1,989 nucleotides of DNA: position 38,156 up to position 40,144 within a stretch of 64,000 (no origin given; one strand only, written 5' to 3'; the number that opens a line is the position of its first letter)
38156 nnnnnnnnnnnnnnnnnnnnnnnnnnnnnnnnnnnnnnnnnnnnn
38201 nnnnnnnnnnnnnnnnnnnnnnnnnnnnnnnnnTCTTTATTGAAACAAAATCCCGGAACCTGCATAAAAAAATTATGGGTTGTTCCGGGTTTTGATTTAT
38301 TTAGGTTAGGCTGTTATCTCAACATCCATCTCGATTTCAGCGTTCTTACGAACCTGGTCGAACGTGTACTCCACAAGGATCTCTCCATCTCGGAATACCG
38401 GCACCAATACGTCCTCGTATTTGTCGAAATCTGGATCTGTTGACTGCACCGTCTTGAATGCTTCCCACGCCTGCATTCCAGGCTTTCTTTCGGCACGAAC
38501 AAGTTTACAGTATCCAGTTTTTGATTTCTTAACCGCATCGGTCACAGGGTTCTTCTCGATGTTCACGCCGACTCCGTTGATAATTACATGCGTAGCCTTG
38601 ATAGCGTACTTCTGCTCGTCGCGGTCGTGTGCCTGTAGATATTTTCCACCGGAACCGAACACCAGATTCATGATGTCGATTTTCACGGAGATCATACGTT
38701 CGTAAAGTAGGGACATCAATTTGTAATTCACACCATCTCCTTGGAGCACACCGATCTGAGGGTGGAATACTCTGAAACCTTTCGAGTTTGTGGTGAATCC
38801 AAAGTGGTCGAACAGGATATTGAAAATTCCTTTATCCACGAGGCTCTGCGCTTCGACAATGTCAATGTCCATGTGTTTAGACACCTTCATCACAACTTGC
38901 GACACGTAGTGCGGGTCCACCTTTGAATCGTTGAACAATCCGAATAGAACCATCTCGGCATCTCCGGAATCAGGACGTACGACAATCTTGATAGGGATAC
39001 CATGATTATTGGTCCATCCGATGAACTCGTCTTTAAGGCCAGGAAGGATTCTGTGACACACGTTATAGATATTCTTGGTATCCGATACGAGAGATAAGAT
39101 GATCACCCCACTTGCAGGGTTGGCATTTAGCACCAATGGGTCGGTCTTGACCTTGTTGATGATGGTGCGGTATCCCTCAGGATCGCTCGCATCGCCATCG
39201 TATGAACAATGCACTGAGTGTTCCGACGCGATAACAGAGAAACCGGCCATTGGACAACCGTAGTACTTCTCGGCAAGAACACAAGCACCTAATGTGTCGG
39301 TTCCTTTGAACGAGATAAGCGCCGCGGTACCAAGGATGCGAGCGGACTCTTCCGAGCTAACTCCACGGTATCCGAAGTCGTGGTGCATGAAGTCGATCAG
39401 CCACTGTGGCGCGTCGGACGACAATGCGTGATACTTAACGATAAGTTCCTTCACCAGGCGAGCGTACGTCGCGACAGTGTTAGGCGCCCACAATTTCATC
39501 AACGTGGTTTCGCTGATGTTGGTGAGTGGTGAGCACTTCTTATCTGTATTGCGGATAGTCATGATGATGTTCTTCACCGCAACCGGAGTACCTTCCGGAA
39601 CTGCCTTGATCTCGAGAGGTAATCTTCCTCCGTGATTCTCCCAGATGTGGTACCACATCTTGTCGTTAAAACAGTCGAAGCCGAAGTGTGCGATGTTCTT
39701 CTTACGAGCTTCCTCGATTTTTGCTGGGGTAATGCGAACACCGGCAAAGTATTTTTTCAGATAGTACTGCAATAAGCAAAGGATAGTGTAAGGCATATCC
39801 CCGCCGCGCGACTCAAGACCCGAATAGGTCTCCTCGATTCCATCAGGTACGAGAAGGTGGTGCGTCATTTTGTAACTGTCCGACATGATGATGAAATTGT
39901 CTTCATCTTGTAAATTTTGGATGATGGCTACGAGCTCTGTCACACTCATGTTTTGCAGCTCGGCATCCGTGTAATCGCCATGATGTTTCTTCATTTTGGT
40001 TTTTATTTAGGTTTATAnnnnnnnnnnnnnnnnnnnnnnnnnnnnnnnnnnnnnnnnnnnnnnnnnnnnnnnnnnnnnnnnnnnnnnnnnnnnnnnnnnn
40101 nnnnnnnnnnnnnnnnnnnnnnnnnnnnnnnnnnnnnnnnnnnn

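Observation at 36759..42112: NAD+ salvage/reconstitution gene set: NAMPT, NMNAT-like protein and two Nudix hydrolases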

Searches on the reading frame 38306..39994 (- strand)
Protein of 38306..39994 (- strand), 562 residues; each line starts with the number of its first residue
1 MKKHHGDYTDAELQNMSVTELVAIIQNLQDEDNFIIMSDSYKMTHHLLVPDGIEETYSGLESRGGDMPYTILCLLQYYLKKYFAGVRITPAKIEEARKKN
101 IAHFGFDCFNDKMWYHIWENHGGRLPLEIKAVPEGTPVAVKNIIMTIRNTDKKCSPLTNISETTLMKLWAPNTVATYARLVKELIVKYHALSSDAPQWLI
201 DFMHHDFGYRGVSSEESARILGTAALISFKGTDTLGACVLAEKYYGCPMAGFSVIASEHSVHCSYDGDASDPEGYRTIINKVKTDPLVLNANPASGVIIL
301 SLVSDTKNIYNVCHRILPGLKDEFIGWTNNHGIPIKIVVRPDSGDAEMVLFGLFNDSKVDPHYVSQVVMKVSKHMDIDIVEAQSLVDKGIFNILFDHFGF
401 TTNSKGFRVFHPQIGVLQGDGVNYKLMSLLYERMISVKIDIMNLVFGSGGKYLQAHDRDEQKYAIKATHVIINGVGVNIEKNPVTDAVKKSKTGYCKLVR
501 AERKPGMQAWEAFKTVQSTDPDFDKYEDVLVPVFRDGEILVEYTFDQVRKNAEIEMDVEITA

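Call 3: search_protein_families(library=pfam, proteins=[window:38306-39994:-], max_evalue=0.01)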
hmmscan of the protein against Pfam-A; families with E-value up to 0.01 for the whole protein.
window:38306-39994:- (562 aa): 2 families
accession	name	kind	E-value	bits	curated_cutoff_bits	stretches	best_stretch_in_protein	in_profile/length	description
PF04095.22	NAPRTase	-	6.9e-36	124.6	20.8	1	202-497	1-223/239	Nicotinate phosphoribosyltransferase (NAPRTase) family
PF18127.6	NAMPT_N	-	1.8e-24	86.3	25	1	33-129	1-98/98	Nicotinamide phosphoribosyltransferase, N-terminal domain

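Call 7: search_dna_similar(query=window:38306-39994:-, collection=phages, mode=protein, max_rows=25)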
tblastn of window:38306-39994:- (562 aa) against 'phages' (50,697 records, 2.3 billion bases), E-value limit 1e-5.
Records with a match: 2018; places in all: 2026; records where one place covers at least 80% of the query: 1211.
Best place of each record, by identity: <60% 2018.
By first word of the organism name: Vibrio 230; Klebsiella 200; Pseudomonas 198; Staphylococcus 198; Escherichia 188; Salmonella 128; Mycobacterium 104; Aeromonas 97; Bacillus 84; Listeria 55; and 68 more.
By host as written in the record: - 252; Klebsiella pneumoniae 93; Staphylococcus aureus 82; Mycobacterium smegmatis mc2 155 65; Pseudomonas aeruginosa 55; Escherichia coli 51; Listeria monocytogenes 44; Vibrio harveyi BAA-1116 36; and 507 more.
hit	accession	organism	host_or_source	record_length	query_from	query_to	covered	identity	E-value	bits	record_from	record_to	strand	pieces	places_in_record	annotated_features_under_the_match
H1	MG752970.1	Ralstonia phage RsoM2USA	Ralstonia solanacearum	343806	32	552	93%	37.0%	4e-79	277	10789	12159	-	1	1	hypothetical protein (x2)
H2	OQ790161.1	Xanthomonas phage RTH11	Xanthomonas sp.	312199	12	562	98%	34.8%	4e-73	259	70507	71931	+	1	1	nicotinate phosphoribosyltransferase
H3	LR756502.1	uncultured phage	metagenomic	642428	32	556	93%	35.3%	2e-87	301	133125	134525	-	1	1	record has no annotation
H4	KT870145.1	Roseobacter phage DSS3P8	Ruegeria pomeroyi DSS-3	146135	33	542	91%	35.2%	7e-74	262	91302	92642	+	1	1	nicotinamide phosphoribosyltransferase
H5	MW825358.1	Xanthomonas phage vB_XciM_LucasX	Xanthomonas citri 306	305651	32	553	93%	34.2%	2e-76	269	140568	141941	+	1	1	nicotinamide phosphoribosyltransferase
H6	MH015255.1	Ruegeria phage vB_RpoS-V10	Ruegeria pomeroyi DSS-3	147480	33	542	91%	35.0%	3e-73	260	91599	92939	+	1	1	nicotinate phosphoribosyltransferase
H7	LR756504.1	uncultured phage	metagenomic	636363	8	554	97%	32.6%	9e-78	273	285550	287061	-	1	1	record has no annotation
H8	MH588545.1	Caulobacter phage CcrPW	Caulobacter vibrioides CB15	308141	33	556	93%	33.8%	1e-58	218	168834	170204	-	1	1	nicotinamide phosphoribosyltransferase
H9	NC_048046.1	Caulobacter phage CcrPW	Caulobacter vibrioides CB15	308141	33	556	93%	33.8%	1e-58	218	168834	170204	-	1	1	nicotinamide phosphoribosyl transferase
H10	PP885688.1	Tunturiibacter phage Tunturi_5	Tunturiibacter psychrotolerans X4BP1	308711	7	552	97%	32.4%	4e-63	230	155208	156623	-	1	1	nicotinamide phosphoribosyl transferase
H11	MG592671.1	Vibrio phage 2.275.O._10N.286.54.E11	Vibrio cyclitrophicus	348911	31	553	93%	33.7%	4e-61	224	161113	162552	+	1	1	nicotinic acid phosphoribosyltransferase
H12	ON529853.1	Brevundimonas phage vB_BpoS-Bambus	Brevundimonas pondensis LVF1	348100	33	556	93%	33.5%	1e-57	214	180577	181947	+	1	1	nicotinamide phosphoribosyltransferase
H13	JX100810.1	Caulobacter phage CcrColossus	Caulobacter crescentus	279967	33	556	93%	33.4%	6e-56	209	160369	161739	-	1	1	putative nicotinate phosphoribosyltransferase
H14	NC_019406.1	Caulobacter phage CcrColossus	Caulobacter crescentus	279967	33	556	93%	33.4%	6e-56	209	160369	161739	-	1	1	nicotinamide phosphoribosyl transferase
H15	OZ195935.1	Vibrio phage D484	Seawater and oysters mix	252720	4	549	97%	32.0%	1e-60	223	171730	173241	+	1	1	nicotinamide phosphoribosyl transferase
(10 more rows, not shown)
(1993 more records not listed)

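Call 12: search_protein_families(library=ncbifam, proteins=[window:38306-39994:-], max_evalue=0.01)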
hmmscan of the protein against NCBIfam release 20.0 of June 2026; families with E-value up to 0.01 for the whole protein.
window:38306-39994:- (562 aa): 1 family
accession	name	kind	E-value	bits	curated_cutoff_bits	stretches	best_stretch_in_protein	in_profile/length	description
NF006629.0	PRK09198.1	equivalog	1.8e-126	422.6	405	1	31-554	4-463/465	nicotinate phosphoribosyltransferase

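Call 30: search_solved_structures(query=window:38306-39994:-, max_evalue=1e-10, show_alignments=1)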
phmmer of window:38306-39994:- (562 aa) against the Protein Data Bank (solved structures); distinct sequences matched with E-value up to 1e-10: 32.
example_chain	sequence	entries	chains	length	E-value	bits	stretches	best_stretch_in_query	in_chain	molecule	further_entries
6tac_A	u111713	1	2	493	7.9e-87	295.2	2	30-346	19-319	Nicotinamide phosphoribosyltransferase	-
2g95_A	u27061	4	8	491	8e-84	285.3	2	30-345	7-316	Nicotinamide phosphoribosyltransferase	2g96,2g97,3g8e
7q8t_A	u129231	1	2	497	8.8e-84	285.1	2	30-346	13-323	Nicotinamide phosphoribosyltransferase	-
2gvl_A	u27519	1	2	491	1e-83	284.9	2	30-345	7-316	Nicotinamide phosphoribosyltransferase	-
2h3d_A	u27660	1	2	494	1e-83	284.9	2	30-345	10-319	Nicotinamide phosphoribosyltransferase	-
2h3b_A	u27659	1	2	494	2.3e-83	283.7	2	30-346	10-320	Nicotinamide phosphoribosyltransferase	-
5lx3_A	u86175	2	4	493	3.1e-83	283.3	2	30-346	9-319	Nicotinamide phosphoribosyltransferase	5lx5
2e5b_A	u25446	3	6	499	3.4e-83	283.2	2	30-345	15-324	Nicotinamide phosphoribosyltransferase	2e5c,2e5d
2gvg_A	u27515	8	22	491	3.4e-83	283.2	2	30-346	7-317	Nicotinamide phosphoribosyltransferase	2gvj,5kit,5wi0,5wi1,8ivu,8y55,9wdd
7ppe_A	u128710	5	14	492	3.5e-83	283.2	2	30-346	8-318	Nicotinamide phosphoribosyltransferase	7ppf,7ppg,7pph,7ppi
6ta0_A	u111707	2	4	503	3.5e-83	283.2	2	30-345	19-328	Nicotinamide phosphoribosyltransferase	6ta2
5nsd_A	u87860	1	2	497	3.6e-83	283.1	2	30-346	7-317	Nicotinamide phosphoribosyltransferase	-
7enq_A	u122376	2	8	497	3.6e-83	283.1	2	30-346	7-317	Nicotinamide phosphoribosyltransferase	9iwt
6peb_A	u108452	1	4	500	3.6e-83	283.1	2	30-346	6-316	Nicotinamide phosphoribosyltransferase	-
8dsc_A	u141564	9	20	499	3.7e-83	283.1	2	30-346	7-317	Nicotinamide phosphoribosyltransferase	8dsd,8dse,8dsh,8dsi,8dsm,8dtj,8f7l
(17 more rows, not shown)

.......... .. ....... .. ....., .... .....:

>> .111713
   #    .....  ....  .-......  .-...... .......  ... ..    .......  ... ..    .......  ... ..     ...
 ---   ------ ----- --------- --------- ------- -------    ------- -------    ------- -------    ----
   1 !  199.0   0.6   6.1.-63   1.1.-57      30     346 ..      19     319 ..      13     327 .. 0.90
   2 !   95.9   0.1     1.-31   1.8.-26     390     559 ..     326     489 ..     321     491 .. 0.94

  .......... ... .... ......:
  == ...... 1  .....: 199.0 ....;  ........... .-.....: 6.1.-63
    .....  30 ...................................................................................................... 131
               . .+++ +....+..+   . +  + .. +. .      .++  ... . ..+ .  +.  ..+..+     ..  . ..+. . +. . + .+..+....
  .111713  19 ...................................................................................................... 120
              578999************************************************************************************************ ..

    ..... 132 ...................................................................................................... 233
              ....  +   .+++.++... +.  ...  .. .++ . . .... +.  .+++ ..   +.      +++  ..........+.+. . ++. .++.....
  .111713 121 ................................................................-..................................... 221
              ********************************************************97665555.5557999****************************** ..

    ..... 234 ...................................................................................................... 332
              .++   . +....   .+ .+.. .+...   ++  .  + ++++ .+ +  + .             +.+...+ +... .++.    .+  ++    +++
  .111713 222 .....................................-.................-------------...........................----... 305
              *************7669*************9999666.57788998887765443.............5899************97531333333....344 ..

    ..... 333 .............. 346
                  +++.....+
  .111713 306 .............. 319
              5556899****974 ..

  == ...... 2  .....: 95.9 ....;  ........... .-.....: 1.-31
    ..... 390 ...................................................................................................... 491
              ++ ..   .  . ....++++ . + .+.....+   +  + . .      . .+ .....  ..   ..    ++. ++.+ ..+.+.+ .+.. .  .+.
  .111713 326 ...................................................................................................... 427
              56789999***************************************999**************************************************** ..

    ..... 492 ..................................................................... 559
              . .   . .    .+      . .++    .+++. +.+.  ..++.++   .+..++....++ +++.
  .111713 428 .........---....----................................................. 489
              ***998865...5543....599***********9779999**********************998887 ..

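Call 34: find_related_loci(query=window:38306-39994:-, collection=viral_contigs, flank=10000)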
Query window:38306-39994:- (562 aa) in viral_contigs; peptide patterns used: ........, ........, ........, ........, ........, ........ (x = any residue, [..] = any of these).
3 stretches matched a pattern, but none encodes a relative of the query by tblastn (E <= 1e-3).

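Call 38: search_protein_families(library=phrogs, proteins=[window:38306-39994:-], max_evalue=0.001)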
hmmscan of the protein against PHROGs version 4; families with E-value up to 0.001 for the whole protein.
window:38306-39994:- (562 aa): 4 families
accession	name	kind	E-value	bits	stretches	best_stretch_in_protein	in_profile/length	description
phrog_448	-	other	1.3e-115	388.2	1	29-556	10-497/500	nicotinamide phosphoribosyl transferase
phrog_16547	-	other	1.1e-34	121.1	1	29-269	5-262/315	nicotinamide phosphoribosyl transferase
phrog_15800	-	other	2.9e-31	110.2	2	387-552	156-318/322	nicotinamide phosphoribosyl transferase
phrog_12872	-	other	3.6e-19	69.8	2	389-552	377-536/547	nicotinamide phosphoribosyl transferase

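Call 62: find_encoding_contigs(protein=window:38306-39994:-, flank=10000, max_places=10)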
Protein window:38306-39994:- (562 aa): 2 contigs read that carry it; 1 place shown.
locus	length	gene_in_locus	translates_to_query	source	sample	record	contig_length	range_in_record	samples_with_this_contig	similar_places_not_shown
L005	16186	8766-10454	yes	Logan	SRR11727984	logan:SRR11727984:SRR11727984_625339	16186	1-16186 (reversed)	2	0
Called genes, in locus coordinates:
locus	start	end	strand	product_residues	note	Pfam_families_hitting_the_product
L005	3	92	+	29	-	?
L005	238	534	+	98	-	-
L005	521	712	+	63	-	-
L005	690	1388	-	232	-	PF13367:PrsW-protease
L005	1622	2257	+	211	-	-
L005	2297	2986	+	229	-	PF01068:DNA_ligase_A_M (weak)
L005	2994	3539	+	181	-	-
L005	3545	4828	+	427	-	PF00644:PARP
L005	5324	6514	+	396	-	PF01743:PolyA_pol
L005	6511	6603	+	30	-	-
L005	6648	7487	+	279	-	PF01467:CTP_transf_like (faint)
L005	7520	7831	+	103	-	-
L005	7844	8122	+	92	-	PF02151:UVR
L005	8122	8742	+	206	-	PF00293:NUDIX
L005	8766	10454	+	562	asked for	PF18127:NAMPT_N, PF04095:NAPRTase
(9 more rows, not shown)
